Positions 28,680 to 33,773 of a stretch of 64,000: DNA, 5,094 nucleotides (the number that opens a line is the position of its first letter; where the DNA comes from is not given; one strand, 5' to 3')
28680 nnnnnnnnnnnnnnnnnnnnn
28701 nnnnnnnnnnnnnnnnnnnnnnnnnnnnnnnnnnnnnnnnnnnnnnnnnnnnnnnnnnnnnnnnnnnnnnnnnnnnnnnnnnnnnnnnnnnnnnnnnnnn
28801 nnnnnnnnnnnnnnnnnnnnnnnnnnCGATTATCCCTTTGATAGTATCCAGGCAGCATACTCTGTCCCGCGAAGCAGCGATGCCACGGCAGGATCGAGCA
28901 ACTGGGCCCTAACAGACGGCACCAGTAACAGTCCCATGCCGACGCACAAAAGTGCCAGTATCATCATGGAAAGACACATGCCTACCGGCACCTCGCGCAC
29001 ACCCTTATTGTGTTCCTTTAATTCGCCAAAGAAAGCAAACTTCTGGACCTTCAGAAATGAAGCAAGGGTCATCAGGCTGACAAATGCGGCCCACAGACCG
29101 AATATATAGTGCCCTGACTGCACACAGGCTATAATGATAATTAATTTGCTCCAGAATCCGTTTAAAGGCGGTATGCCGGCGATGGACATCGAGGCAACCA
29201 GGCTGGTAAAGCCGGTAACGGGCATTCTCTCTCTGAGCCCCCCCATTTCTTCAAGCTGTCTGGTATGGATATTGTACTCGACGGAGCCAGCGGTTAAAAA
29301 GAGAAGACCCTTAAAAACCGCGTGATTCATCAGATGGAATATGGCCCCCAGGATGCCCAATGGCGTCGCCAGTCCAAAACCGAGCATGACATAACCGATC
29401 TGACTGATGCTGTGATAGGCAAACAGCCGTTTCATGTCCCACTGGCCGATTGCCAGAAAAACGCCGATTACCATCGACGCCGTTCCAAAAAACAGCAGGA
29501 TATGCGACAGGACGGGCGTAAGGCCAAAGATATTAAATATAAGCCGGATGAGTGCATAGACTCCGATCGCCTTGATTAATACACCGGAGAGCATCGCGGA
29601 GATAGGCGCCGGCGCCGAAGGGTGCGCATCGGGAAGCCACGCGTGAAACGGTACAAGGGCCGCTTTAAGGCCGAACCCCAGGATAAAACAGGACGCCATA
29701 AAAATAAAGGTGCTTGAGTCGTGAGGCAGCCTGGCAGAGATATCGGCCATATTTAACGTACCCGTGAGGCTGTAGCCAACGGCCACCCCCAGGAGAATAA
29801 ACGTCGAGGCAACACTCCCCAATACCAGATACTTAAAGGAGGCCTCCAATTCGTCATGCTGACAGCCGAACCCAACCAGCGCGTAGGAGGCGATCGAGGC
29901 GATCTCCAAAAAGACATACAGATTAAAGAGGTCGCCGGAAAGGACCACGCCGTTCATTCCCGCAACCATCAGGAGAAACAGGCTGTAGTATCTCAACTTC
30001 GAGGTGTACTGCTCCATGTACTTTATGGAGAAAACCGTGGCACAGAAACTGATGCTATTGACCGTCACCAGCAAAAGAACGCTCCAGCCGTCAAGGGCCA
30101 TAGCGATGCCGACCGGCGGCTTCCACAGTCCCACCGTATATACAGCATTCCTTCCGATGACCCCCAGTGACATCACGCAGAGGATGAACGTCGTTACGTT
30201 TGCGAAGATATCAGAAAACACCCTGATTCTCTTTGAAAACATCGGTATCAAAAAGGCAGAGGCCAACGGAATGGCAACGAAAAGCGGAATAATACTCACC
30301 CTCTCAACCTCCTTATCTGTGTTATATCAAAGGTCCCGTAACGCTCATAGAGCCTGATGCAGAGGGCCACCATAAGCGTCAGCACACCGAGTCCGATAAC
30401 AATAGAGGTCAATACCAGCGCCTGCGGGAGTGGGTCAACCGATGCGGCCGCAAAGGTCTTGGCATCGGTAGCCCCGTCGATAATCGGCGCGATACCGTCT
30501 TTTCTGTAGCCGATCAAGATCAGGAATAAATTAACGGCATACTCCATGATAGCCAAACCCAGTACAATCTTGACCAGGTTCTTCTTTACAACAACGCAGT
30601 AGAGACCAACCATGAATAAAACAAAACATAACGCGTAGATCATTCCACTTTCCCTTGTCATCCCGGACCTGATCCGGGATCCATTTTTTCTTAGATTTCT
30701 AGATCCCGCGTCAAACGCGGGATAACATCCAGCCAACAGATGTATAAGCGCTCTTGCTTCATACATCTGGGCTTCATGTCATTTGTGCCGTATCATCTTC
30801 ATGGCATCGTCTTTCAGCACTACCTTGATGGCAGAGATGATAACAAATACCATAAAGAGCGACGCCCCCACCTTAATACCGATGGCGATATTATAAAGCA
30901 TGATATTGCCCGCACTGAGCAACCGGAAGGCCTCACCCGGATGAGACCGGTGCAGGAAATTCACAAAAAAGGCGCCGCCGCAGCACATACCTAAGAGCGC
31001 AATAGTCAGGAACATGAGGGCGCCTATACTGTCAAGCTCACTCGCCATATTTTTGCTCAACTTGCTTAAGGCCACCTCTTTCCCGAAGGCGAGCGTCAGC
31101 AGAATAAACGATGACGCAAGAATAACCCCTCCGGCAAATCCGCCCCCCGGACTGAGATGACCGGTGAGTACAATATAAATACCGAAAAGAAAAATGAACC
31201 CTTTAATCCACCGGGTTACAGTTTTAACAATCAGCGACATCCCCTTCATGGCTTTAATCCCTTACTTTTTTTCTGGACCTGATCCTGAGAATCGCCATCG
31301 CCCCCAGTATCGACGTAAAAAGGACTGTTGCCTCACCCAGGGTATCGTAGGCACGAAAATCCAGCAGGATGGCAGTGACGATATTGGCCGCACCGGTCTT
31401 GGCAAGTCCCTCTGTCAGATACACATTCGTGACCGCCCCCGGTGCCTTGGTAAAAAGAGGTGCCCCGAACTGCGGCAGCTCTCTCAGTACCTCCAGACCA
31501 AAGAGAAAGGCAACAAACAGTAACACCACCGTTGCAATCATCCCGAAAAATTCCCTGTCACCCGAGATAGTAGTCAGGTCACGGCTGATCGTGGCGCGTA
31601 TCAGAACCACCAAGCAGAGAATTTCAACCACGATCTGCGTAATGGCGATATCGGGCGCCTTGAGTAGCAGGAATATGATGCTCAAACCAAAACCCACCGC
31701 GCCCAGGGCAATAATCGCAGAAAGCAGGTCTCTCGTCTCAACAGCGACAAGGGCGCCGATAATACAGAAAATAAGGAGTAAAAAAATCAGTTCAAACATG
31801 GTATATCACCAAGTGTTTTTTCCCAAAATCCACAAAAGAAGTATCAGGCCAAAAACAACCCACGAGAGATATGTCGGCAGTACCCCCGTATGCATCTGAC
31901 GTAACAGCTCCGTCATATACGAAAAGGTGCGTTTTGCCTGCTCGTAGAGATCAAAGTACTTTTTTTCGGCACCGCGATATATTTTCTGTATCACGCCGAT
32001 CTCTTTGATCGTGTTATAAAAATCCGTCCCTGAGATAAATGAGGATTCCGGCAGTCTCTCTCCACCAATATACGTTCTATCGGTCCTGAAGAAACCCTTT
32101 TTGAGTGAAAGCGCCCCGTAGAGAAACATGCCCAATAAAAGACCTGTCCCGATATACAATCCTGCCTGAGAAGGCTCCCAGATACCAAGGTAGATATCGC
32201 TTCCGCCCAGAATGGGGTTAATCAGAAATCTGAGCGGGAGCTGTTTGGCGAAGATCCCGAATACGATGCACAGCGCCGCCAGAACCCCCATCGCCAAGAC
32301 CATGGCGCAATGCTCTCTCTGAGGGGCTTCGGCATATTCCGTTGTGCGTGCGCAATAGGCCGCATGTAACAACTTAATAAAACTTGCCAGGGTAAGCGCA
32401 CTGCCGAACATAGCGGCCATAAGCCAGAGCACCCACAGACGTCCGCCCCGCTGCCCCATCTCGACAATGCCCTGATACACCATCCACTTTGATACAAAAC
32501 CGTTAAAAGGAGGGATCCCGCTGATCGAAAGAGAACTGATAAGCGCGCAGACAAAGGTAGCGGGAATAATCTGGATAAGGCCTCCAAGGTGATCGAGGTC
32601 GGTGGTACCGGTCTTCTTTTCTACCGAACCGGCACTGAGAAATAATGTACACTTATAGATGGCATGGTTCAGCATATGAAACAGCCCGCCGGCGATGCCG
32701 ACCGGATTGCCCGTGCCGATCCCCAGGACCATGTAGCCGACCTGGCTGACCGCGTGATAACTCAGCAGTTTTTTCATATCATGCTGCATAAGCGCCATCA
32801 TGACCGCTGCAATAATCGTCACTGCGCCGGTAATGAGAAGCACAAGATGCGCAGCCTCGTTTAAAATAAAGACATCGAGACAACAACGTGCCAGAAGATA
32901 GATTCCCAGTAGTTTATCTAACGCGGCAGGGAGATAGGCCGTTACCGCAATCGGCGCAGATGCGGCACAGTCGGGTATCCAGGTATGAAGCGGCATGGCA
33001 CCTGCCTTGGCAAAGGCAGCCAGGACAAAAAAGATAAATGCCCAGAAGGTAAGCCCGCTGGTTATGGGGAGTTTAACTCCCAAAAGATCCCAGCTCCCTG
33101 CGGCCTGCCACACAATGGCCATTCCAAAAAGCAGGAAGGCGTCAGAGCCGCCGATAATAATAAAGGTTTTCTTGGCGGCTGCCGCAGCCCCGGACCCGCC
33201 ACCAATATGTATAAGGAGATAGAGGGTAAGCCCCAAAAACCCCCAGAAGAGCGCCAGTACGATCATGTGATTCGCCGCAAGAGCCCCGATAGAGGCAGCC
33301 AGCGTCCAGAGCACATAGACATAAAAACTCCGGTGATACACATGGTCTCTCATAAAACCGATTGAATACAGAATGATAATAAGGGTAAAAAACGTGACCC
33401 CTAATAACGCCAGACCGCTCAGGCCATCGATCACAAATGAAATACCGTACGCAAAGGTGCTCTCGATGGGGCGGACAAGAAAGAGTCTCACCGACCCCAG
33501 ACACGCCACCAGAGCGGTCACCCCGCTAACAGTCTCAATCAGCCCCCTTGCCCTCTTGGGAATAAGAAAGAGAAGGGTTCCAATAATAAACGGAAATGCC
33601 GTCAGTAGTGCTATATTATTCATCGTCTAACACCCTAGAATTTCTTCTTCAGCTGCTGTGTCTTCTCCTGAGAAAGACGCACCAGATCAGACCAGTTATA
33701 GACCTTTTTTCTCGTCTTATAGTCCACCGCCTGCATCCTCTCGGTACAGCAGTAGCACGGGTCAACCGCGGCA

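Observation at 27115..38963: Hybrid operon: a sulfhydrogenase-type beta/gamma NAD(P)H module and polyferredoxin joined to an Mrp-Mbh (group 4) [NiFe]-hydrogenase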

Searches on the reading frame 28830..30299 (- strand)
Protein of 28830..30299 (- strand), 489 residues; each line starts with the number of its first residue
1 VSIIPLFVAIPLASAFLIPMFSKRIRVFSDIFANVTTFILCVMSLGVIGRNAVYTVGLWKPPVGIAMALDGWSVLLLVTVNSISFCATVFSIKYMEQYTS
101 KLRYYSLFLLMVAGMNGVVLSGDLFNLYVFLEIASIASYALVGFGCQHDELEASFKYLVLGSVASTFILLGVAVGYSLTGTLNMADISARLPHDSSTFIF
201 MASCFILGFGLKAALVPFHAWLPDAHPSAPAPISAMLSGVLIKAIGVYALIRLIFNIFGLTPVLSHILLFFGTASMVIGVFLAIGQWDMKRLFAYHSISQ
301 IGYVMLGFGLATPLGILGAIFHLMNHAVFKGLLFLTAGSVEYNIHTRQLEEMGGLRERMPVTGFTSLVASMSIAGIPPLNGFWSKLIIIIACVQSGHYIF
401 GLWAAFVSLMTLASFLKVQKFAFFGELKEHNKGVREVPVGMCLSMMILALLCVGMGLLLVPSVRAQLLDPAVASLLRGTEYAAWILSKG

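Call 5: search_protein_families(library=pfam, proteins=[window:28830-30299:-], max_evalue=0.01)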
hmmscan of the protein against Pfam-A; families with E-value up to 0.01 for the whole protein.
window:28830-30299:- (489 aa): 3 families
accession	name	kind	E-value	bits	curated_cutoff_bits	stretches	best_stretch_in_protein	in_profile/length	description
PF00361.26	Proton_antipo_M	-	1.1e-71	241.9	21.5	1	121-411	1-294/294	NADH:quinone oxidoreductase/Mrp antiporter, TM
PF10125.14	NADHdeh_related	-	1.1e-07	31.9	27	1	107-221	71-184/218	NADH dehydrogenase I, subunit N related protein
PF00662.26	Proton_antipo_N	-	5.6e-07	29.8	24.5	1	64-105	10-51/51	NADH-Ubiquinone oxidoreductase (complex I), chain 5 N-terminus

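Call 6: search_protein_families(library=ncbifam, proteins=[window:28830-30299:-], max_evalue=0.001)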
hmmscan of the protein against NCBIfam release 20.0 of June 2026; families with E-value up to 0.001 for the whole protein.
window:28830-30299:- (489 aa): 76 families (the best 25 are shown)
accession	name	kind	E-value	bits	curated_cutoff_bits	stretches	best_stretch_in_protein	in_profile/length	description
NF006240.0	PRK08376.1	subfamily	3.5e-119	399.1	662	1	2-487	5-519/521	putative monovalent cation/H+ antiporter subunit D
NF009306.0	PRK12663.1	equivalog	3.5e-102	342.7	542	1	3-486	7-492/498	Na+/H+ antiporter subunit D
NF006241.0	PRK08377.1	equivalog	6e-97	325.7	645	1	5-458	6-462/494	NADH dehydrogenase subunit N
NF005818.0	PRK07691.1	equivalog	4.4e-96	322.8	586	1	4-458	6-468/496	Na+/H+ antiporter subunit D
NF006419.0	PRK08668.1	equivalog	3.2e-91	306.9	617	1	4-468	4-474/613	NADH dehydrogenase subunit M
NF005086.0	PRK06521.1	equivalog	2.9e-89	300.3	667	1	25-478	32-509/669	hydrogenase 4 subunit B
NF009305.0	PRK12662.1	equivalog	1.4e-84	284.6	700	1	6-461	8-478/492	putative monovalent cation/H+ antiporter subunit D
TIGR00944.1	2a6301s04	subfamily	6.8e-83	279.4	692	1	6-451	5-458/463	multicomponent K+/H+ antiporter, MrpD/PhaD subunit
NF006238.0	PRK08375.1-4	equivalog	1.4e-82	278.2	626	1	3-428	5-434/531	putative monovalent cation/H+ antiporter subunit D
NF009308.0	PRK12665.1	equivalog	4.6e-82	276.3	585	1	2-433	7-448/531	Na+/H+ antiporter subunit D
NF004920.0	PRK06277.1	equivalog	1.7e-76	257.9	578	1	1-473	1-473/478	energy conserving hydrogenase EhbF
NF006418.0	PRK08667.1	equivalog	5.2e-74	249.9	794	1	12-459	13-486/644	hydrogenase membrane subunit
NF005097.0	PRK06525.1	equivalog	1.3e-73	248.4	430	1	8-453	9-469/480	hydrogenase 4 subunit D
NF009287.0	PRK12647.1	equivalog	2.8e-73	247.7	937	1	9-477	12-484/773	putative monovalent cation/H+ antiporter subunit A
TIGR01972.1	NDH_I_M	subfamily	3e-73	247.2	263.8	1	6-476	3-483/486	NADH-quinone oxidoreductase subunit M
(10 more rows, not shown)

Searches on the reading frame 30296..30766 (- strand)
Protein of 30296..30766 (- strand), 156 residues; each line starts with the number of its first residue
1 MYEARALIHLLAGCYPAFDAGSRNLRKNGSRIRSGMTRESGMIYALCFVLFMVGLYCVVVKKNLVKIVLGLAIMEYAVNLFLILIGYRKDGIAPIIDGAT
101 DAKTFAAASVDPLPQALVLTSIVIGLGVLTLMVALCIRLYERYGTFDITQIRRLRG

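Call 5: search_protein_families(library=pfam, proteins=[window:30296-30766:-], max_evalue=0.01)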
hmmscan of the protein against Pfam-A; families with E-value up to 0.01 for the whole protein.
window:30296-30766:- (156 aa): 1 family
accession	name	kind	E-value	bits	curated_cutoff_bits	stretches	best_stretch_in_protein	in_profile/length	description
PF00420.29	Oxidored_q2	-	1.1e-26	92.9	26.1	1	42-155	1-94/95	NADH-ubiquinone/plastoquinone oxidoreductase chain 4L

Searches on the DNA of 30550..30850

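Call 48: search_rna_families(source=window, start=30550, end=30850, threshold=evalue, max_evalue=1)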
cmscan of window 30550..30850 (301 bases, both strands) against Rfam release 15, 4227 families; matches with E-value up to 1: 0.
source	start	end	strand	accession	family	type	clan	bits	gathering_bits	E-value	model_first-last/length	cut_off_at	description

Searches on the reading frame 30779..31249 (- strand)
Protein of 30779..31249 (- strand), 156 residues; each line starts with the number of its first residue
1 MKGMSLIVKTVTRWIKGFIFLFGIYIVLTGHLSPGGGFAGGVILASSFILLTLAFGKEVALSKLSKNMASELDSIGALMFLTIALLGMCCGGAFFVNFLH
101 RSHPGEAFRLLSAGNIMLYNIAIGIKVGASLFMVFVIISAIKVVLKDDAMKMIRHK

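Call 4: search_protein_families(library=pfam, proteins=[window:30779-31249:-], max_evalue=0.01)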
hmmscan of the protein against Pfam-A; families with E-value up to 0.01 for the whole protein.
window:30779-31249:- (156 aa): 1 family
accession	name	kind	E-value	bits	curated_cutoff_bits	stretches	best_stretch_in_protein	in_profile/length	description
PF04039.18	MnhB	-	1.4e-25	90.4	22.5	1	7-131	1-125/127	Domain related to MnhB subunit of Na+/H+ antiporter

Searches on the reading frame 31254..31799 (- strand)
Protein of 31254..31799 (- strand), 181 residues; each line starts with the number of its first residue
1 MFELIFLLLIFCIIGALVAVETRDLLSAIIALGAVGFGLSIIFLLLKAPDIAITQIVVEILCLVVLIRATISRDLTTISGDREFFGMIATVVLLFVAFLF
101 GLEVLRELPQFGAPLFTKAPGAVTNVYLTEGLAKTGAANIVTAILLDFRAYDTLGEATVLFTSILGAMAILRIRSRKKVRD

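Call 4: search_protein_families(library=pfam, proteins=[window:31254-31799:-], max_evalue=0.01)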
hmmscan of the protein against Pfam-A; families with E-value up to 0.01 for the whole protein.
window:31254-31799:- (181 aa): 2 families
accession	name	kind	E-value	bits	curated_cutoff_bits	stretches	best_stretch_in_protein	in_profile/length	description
PF13244.11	MbhD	-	5.8e-17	62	27.2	1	10-68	1-60/67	MBH, subunit D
PF20501.3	MbhE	-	1.8e-10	41.2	27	1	121-172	31-82/98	MBH, subunit E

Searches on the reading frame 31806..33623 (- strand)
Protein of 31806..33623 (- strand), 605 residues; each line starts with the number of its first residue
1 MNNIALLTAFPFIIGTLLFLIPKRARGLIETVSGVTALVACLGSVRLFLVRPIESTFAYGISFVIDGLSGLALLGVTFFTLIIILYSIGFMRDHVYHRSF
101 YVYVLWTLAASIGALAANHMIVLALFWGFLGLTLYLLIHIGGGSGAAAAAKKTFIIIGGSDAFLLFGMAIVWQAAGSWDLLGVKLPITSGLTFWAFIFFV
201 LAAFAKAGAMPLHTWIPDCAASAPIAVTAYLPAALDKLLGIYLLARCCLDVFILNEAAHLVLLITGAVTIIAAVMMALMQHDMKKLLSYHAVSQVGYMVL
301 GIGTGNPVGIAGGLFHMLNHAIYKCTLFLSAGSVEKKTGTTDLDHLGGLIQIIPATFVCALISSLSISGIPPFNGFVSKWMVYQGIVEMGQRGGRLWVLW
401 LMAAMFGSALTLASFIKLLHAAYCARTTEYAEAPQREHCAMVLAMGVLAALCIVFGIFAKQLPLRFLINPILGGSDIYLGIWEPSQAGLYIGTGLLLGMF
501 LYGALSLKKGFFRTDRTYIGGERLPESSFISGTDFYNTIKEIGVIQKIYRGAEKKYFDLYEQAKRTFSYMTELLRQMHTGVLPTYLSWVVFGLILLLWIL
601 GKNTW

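Call 4: search_protein_families(library=pfam, proteins=[window:31806-33623:-], max_evalue=0.01)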
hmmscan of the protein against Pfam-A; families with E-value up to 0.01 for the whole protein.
window:31806-33623:- (605 aa): 2 families
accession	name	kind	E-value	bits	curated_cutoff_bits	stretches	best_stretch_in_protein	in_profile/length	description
PF00361.26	Proton_antipo_M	-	2.2e-55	188.4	21.5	1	117-392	1-281/294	NADH:quinone oxidoreductase/Mrp antiporter, TM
PF00662.26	Proton_antipo_N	-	2.8e-06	27.6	24.5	1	56-98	6-48/51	NADH-Ubiquinone oxidoreductase (complex I), chain 5 N-terminus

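Call 6: search_protein_families(library=ncbifam, proteins=[window:31806-33623:-], max_evalue=0.001)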
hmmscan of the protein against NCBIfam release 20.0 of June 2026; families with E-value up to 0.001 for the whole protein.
window:31806-33623:- (605 aa): 73 families (the best 25 are shown)
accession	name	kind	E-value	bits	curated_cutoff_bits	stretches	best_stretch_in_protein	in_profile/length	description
NF006419.0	PRK08668.1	equivalog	6.7e-73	246.4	617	1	2-599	2-611/613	NADH dehydrogenase subunit M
NF006240.0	PRK08376.1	subfamily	1.6e-70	238.5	662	1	29-463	51-496/521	putative monovalent cation/H+ antiporter subunit D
NF009287.0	PRK12647.1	equivalog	5.2e-67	227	937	1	60-471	69-478/773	putative monovalent cation/H+ antiporter subunit A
NF005141.0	PRK06590.1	equivalog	7.5e-67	226.6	556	1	55-599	69-608/615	NADH-quinone oxidoreductase subunit L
NF009310.0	PRK12668.1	equivalog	2.2e-66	224.9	564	1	9-462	10-437/584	Na(+)/H(+) antiporter subunit D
NF005097.0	PRK06525.1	equivalog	5.9e-64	216.5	430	1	5-461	5-477/480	hydrogenase 4 subunit D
NF005086.0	PRK06521.1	equivalog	9.3e-64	216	667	1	26-462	43-495/669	hydrogenase 4 subunit B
NF009288.0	PRK12648.1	equivalog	4.9e-63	213.6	1104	1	4-504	3-522/954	monovalent cation/H+ antiporter subunit A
TIGR01974.1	NDH_I_L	subfamily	6.3e-62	210.4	407.5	1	56-598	71-627/630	NADH-quinone oxidoreductase subunit L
NF009285.0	PRK12645.1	equivalog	8.8e-58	196.2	1028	1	61-463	72-497/804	Na+/H+ antiporter subunit A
TIGR00940.1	2a6301s01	subfamily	1.8e-56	191.9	920.45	1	59-466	65-496/793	monovalent cation:proton antiporter subunit A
NF005818.0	PRK07691.1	equivalog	2.2e-55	188.6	586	1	1-462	2-472/496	Na+/H+ antiporter subunit D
NF009289.0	PRK12649.1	equivalog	2.2e-54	185.1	1117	1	59-474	70-499/789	putative monovalent cation/H+ antiporter subunit A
NF006236.0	PRK08375.1-1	equivalog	5.7e-54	183.9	663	1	52-461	70-483/493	putative monovalent cation/H+ antiporter subunit D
NF009290.0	PRK12650.1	equivalog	4.8e-53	180.3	980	1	61-492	75-508/966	DUF4040 family protein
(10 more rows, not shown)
